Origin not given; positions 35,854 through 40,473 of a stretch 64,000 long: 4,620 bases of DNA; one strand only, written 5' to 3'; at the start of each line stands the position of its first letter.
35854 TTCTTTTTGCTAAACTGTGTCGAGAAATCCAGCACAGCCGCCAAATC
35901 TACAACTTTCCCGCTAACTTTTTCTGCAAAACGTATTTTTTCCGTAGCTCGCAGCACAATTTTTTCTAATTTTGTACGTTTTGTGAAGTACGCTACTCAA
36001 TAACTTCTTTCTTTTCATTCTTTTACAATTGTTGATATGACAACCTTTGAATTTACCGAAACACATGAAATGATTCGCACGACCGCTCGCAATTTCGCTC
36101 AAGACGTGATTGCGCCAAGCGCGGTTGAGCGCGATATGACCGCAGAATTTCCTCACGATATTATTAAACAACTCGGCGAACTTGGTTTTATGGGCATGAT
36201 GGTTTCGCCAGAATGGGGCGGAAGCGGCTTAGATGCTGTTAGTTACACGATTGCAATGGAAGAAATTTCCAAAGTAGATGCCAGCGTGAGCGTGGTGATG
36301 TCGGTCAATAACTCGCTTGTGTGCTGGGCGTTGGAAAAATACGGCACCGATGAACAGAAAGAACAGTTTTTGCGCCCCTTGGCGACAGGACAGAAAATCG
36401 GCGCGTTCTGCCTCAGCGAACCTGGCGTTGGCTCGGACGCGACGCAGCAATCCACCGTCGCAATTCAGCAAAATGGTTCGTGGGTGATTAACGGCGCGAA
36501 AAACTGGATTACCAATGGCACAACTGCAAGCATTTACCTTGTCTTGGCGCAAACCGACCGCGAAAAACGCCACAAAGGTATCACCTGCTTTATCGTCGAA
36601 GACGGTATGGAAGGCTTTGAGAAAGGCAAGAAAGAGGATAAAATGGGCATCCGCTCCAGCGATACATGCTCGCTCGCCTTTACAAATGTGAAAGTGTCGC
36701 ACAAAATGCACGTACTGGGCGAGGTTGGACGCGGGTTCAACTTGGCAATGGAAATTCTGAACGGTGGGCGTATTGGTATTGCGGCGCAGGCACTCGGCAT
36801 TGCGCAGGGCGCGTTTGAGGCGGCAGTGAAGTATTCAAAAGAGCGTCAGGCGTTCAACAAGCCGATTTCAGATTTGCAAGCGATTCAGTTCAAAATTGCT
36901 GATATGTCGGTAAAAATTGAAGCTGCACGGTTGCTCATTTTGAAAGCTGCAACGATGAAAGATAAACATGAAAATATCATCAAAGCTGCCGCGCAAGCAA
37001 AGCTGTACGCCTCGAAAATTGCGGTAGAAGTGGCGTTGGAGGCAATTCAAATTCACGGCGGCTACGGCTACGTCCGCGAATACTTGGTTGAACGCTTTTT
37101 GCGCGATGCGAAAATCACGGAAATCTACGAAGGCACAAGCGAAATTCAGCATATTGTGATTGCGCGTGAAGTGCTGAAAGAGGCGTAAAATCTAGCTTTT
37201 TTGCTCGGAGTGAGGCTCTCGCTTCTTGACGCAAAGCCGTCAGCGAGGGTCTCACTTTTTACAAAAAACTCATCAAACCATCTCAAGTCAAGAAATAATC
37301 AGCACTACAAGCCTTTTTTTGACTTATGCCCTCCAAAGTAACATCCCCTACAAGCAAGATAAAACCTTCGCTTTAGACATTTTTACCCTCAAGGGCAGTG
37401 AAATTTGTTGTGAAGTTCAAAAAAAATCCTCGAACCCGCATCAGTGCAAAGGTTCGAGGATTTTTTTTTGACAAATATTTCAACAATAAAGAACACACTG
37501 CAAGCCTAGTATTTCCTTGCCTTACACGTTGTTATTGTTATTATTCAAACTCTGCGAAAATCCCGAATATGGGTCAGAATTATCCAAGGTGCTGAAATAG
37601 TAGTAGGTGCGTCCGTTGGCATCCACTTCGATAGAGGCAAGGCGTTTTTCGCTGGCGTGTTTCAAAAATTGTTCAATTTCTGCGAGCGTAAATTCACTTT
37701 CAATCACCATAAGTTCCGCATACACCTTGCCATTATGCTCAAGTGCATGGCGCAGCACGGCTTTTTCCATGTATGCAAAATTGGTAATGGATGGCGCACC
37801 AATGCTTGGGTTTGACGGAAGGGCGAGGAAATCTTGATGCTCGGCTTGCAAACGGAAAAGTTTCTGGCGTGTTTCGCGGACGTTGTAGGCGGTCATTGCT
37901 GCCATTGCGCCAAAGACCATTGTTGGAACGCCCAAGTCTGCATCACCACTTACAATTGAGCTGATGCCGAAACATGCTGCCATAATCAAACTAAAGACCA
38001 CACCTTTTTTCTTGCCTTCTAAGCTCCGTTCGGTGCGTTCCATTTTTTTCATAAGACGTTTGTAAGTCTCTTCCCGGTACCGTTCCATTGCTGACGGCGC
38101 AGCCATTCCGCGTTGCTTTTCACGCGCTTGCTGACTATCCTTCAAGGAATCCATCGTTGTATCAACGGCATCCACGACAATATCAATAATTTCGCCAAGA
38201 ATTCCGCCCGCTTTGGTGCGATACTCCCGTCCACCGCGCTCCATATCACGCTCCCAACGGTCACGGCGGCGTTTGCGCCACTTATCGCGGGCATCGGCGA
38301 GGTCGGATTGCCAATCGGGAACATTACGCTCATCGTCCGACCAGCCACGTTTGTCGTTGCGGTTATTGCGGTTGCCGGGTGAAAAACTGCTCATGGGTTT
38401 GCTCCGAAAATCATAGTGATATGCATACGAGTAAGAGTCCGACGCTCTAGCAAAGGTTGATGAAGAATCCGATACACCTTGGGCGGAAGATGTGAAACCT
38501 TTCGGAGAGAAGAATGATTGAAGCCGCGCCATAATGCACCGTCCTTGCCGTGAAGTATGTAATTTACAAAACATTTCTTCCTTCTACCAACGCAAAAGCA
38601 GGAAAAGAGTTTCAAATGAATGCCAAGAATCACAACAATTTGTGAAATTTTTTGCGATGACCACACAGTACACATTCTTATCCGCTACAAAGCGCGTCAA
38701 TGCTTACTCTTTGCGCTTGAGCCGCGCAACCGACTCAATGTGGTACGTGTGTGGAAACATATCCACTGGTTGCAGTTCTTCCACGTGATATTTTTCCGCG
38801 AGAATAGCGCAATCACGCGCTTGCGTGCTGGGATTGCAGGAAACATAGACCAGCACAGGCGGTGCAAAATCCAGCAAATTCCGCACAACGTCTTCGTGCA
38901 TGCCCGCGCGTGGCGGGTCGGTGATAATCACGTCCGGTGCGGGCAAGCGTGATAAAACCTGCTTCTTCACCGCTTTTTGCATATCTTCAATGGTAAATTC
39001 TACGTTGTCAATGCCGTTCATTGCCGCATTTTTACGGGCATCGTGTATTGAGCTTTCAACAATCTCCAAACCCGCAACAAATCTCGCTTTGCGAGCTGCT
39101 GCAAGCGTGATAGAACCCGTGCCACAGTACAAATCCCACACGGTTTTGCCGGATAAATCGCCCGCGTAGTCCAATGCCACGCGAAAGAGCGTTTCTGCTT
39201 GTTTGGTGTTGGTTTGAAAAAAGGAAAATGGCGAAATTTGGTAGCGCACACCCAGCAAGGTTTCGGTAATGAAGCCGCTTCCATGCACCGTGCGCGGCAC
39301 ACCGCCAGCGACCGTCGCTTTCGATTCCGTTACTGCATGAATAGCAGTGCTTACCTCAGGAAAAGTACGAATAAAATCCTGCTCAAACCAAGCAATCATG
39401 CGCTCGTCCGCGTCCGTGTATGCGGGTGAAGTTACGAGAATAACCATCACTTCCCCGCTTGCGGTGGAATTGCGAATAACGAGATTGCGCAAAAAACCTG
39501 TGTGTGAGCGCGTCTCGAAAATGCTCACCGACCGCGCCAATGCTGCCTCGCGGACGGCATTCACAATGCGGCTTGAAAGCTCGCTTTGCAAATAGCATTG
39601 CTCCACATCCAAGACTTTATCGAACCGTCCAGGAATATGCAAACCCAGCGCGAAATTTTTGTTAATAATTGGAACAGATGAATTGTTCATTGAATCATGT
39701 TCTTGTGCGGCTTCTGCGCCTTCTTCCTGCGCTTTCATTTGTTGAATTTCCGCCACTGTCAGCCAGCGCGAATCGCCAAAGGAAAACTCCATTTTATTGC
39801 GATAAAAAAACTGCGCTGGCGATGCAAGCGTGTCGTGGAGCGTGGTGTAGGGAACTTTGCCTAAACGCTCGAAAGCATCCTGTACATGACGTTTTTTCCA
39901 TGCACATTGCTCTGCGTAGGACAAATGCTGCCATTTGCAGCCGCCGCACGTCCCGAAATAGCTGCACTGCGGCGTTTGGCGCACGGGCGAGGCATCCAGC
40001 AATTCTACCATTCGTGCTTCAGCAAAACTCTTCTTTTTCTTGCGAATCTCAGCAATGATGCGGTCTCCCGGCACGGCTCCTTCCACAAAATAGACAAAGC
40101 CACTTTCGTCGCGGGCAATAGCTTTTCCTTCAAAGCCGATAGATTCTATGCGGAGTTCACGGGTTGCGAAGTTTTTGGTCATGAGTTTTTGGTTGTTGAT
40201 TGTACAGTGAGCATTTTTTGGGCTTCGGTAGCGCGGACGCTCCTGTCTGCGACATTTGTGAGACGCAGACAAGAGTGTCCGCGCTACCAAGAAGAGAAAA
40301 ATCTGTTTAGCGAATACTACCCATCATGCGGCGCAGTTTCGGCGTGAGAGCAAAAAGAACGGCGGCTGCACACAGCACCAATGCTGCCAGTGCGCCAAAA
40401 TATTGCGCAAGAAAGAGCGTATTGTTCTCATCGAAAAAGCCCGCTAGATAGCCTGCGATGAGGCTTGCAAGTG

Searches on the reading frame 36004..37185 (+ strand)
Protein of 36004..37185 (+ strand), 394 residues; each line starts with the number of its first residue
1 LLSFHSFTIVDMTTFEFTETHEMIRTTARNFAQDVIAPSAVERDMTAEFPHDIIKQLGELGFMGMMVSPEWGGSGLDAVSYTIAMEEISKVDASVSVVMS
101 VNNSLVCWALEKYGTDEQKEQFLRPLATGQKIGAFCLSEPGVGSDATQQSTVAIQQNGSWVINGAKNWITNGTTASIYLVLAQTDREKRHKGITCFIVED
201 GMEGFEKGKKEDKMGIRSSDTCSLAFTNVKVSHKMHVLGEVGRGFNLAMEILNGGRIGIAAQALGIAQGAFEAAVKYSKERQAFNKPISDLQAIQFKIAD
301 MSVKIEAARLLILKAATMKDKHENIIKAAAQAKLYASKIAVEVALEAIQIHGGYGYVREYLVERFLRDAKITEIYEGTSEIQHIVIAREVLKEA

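Call 27: search_protein_families(library=pfam, proteins=[window:36004-37185:+], max_evalue=0.0001)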
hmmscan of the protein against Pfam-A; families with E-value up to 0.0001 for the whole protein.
window:36004-37185:+ (394 aa): 4 families
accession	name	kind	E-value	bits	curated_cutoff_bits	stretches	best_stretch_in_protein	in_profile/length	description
PF00441.29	Acyl-CoA_dh_1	-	8.2e-52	175.8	22.4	1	242-390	1-149/150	Acyl-CoA dehydrogenase, C-terminal domain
PF02771.21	Acyl-CoA_dh_N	-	4.7e-40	136.9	22.9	1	18-130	1-113/113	Acyl-CoA dehydrogenase, N-terminal domain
PF02770.24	Acyl-CoA_dh_M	-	5.5e-28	97.4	33.3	1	134-229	1-97/97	Acyl-CoA dehydrogenase, middle domain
PF08028.16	Acyl-CoA_dh_2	-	2.5e-27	96.2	22.7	1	257-379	1-133/134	Acyl-CoA dehydrogenase, C-terminal domain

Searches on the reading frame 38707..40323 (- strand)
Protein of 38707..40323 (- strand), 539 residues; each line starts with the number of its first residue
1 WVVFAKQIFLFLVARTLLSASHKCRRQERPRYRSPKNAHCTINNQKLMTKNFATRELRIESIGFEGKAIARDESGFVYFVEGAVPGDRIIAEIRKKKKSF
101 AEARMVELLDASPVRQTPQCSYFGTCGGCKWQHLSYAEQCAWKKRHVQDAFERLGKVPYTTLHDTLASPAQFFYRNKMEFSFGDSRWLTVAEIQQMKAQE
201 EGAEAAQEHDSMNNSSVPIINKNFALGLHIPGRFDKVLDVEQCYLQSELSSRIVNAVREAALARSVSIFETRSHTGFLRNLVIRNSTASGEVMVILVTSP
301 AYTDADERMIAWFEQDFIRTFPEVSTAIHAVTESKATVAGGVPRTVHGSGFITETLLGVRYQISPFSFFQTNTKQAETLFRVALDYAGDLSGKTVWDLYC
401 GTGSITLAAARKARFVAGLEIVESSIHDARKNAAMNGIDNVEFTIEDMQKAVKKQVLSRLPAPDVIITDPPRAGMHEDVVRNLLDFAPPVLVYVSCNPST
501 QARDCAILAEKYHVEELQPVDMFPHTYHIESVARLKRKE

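Call 27: search_protein_families(library=pfam, proteins=[window:38707-40323:-], max_evalue=0.0001)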
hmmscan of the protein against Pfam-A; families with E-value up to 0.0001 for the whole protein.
window:38707-40323:- (539 aa): 7 families
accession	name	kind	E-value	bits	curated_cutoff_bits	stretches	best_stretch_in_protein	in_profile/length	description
PF05958.17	tRNA_U5-meth_tr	-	2.1e-25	90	23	1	360-537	171-356/357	tRNA (Uracil-5-)-methyltransferase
PF13847.12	Methyltransf_31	-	8.9e-13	48.6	27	1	391-469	3-81/145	Methyltransferase domain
PF03602.21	Cons_hypoth95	-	5.5e-07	29.9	24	1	377-483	30-136/182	Conserved hypothetical protein 95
PF01938.26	TRAM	-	8.5e-07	29.2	21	1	51-106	4-61/61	TRAM domain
PF05175.20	MTS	-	9.2e-07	29.1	23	1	391-491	31-130/170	Methyltransferase small domain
PF13649.12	Methyltransf_25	-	1.8e-06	29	27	1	395-450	1-57/97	Methyltransferase domain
PF09445.16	Methyltransf_15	-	1.3e-05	25.3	22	1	394-475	3-84/165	RNA cap guanine-N2 methyltransferase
